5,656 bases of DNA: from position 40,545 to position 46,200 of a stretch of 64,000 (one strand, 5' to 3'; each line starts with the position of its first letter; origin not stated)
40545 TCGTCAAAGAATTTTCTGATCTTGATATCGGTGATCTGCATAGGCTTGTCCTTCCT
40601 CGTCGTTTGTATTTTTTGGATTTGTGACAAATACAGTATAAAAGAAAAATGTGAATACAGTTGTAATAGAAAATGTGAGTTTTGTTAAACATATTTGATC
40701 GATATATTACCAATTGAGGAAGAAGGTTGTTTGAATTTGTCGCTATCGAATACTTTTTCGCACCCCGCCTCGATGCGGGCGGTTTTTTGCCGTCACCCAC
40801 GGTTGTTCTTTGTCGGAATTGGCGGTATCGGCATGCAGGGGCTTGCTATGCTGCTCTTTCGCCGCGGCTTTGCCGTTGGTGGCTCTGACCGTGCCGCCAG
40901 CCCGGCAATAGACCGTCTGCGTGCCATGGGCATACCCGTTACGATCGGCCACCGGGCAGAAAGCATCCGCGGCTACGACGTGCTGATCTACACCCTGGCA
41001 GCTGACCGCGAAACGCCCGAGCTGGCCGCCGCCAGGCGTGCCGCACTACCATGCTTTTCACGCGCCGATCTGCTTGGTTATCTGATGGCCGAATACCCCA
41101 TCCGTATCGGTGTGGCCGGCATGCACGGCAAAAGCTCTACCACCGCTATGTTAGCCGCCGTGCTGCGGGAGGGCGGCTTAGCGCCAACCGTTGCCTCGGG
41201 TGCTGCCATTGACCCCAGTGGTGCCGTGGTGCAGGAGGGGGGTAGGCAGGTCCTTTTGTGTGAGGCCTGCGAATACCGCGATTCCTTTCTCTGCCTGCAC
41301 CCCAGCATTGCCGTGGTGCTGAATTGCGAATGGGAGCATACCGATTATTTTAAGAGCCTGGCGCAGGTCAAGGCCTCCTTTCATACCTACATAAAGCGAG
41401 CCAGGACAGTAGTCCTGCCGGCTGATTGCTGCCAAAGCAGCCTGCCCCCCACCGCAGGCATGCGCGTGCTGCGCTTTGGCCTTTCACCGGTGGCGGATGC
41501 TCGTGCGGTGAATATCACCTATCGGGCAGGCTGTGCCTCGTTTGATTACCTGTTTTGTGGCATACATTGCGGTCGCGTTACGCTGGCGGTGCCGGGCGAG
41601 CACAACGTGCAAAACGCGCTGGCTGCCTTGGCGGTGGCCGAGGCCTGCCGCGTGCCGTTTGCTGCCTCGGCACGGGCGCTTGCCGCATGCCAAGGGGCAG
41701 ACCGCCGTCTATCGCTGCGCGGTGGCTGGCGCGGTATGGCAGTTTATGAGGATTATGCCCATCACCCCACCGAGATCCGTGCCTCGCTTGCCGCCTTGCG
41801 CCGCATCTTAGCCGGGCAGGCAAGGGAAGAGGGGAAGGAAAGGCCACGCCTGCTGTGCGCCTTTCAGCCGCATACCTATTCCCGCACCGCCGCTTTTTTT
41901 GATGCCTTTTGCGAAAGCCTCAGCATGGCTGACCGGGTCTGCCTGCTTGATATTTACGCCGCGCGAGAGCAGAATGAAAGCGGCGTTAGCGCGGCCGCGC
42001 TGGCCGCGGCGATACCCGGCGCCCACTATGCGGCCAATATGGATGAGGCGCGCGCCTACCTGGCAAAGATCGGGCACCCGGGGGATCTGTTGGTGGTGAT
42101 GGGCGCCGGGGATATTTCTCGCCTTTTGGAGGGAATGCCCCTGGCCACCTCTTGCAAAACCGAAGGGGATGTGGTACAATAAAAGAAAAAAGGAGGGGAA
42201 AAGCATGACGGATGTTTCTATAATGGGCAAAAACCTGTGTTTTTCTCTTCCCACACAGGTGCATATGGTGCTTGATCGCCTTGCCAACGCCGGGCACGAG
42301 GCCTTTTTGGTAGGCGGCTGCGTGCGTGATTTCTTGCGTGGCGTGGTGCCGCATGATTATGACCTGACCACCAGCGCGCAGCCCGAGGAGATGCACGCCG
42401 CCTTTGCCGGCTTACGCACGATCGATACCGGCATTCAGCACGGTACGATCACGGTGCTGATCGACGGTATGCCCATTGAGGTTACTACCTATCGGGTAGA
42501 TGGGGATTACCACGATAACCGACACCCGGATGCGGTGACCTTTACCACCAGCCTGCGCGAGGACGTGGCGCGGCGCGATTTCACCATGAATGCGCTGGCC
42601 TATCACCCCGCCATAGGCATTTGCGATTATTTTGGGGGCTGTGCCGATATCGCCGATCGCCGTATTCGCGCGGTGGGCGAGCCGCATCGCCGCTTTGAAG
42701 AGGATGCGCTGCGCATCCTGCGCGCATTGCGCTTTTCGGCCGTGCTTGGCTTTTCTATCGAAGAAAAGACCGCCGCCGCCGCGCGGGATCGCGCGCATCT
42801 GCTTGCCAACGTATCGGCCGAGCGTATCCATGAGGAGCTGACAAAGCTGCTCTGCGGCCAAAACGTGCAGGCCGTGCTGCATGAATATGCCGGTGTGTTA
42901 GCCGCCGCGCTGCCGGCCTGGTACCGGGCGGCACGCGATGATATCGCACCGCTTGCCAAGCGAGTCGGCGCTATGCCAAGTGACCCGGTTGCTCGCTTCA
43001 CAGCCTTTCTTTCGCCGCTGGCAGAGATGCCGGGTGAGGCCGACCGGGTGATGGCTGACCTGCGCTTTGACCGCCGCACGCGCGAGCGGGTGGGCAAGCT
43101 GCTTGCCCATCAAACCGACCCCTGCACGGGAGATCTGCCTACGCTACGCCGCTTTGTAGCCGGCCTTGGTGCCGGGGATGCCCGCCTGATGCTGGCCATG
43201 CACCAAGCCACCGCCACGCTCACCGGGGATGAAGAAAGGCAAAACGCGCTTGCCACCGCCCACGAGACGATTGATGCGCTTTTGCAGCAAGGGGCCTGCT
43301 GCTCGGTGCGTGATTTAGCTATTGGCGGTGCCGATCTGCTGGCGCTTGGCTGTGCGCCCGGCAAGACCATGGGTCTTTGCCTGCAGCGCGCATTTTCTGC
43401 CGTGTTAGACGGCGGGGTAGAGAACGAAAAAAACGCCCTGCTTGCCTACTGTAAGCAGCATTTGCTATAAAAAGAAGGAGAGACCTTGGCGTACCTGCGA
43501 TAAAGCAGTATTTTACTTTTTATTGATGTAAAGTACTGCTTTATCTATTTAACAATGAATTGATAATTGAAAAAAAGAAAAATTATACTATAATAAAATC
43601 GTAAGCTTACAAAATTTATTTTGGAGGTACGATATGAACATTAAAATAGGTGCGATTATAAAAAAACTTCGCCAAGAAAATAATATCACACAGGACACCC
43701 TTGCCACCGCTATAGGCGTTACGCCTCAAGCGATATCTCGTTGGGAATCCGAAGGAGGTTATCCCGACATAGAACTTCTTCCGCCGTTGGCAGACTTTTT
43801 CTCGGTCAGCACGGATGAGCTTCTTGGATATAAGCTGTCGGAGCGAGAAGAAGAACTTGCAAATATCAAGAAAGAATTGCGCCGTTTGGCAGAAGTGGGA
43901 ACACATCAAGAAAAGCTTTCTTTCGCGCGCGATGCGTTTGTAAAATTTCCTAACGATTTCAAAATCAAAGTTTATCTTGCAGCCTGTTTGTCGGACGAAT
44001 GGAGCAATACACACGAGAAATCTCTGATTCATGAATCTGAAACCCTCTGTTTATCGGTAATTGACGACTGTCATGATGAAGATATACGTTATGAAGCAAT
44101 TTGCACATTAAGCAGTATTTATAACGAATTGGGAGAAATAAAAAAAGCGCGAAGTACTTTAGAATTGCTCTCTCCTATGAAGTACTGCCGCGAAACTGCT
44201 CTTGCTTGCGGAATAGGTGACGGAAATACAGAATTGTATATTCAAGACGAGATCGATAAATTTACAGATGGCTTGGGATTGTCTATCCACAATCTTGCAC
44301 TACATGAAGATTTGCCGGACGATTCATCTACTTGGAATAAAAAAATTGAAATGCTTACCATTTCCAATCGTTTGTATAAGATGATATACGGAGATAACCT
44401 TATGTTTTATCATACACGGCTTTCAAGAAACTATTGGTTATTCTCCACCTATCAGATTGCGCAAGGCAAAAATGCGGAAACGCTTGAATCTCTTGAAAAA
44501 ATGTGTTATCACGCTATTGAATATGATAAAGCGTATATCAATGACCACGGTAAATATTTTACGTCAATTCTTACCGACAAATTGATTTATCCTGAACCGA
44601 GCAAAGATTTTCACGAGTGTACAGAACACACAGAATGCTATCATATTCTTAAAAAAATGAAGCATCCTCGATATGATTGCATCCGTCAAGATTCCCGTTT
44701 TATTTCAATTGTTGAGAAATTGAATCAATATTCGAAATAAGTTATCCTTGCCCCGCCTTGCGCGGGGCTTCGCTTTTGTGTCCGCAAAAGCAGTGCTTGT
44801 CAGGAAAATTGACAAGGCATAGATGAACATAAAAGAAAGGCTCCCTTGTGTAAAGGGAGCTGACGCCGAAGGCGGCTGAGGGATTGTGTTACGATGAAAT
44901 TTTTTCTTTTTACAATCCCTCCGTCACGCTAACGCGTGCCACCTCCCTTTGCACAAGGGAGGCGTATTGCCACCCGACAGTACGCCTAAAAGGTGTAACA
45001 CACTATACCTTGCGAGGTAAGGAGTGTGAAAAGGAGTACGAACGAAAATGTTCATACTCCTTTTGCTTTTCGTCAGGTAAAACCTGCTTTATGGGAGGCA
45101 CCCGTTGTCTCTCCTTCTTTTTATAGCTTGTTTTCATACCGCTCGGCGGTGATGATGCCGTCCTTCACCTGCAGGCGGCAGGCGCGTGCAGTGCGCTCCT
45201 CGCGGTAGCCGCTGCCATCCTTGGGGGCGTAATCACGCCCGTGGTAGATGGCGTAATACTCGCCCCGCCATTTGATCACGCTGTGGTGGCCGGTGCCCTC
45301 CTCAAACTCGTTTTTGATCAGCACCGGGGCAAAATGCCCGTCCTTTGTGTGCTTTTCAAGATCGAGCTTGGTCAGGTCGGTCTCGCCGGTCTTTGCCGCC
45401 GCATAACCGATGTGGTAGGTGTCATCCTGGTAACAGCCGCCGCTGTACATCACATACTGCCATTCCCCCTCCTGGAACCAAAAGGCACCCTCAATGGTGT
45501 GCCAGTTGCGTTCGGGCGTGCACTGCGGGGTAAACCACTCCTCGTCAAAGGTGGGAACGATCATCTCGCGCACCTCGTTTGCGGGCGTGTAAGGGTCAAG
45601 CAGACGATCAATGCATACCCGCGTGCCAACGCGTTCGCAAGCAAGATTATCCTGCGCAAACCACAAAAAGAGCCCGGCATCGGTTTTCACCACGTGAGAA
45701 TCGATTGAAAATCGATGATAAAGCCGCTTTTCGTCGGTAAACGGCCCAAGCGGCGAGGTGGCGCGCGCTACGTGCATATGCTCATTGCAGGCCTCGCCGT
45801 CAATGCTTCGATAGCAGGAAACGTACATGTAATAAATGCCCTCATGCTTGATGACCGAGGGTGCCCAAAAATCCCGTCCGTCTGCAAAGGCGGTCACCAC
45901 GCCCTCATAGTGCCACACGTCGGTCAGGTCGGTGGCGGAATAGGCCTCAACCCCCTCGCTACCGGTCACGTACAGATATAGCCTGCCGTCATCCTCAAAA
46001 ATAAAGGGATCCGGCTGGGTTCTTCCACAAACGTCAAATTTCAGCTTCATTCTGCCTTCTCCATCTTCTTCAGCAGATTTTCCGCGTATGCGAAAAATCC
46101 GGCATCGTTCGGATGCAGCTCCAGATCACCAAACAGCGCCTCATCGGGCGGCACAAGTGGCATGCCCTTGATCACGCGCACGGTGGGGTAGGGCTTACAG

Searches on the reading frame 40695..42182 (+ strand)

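Call 68: search_protein_families(library=pfam, proteins=[window:40695-42182:+], max_evalue=0.00001)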
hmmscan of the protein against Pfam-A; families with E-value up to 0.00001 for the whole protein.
window:40695-42182:+ (495 aa): 3 families
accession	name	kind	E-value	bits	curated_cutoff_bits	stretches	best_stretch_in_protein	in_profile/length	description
PF01225.30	Mur_ligase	-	1.2e-20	74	21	1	39-134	4-94/95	Mur ligase family, catalytic domain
PF08245.18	Mur_ligase_M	-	3.2e-16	60.3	24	1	140-315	1-200/200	Mur ligase middle domain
PF02875.26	Mur_ligase_C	-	1.7e-15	58.4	28.4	1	337-472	1-127/127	Mur ligase, glutamate ligase domain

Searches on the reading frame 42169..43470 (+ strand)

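Call 68: search_protein_families(library=pfam, proteins=[window:42169-43470:+], max_evalue=0.00001)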
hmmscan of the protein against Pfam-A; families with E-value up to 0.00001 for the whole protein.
window:42169-43470:+ (433 aa): 3 families
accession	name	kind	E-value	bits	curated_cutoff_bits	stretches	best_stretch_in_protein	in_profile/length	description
PF01743.26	PolyA_pol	-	3.1e-35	121.7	23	1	45-167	1-126/126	Poly A polymerase head domain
PF12627.12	PolyA_pol_RNAbd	-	8e-13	48.4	22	1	194-237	1-44/64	Probable RNA and SrmB- binding site of polymerase A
PF13735.12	tRNA_NucTran2_2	-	1.6e-10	41.6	27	1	279-427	12-148/149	tRNA nucleotidyltransferase domain 2 putative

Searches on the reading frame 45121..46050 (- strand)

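Call 68: search_protein_families(library=pfam, proteins=[window:45121-46050:-], max_evalue=0.00001)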
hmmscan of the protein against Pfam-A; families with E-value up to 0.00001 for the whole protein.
window:45121-46050:- (309 aa): 2 families
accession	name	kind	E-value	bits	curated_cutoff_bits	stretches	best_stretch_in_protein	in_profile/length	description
PF04616.20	Glyco_hydro_43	-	1.7e-26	93.7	32.2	1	11-299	9-287/288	Glycosyl hydrolases family 43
PF24793.1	GINT1_N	-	5.1e-06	26.2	27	0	15-110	116-208/304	Glucosamine inositolphosphorylceramide transferase 1, N-terminal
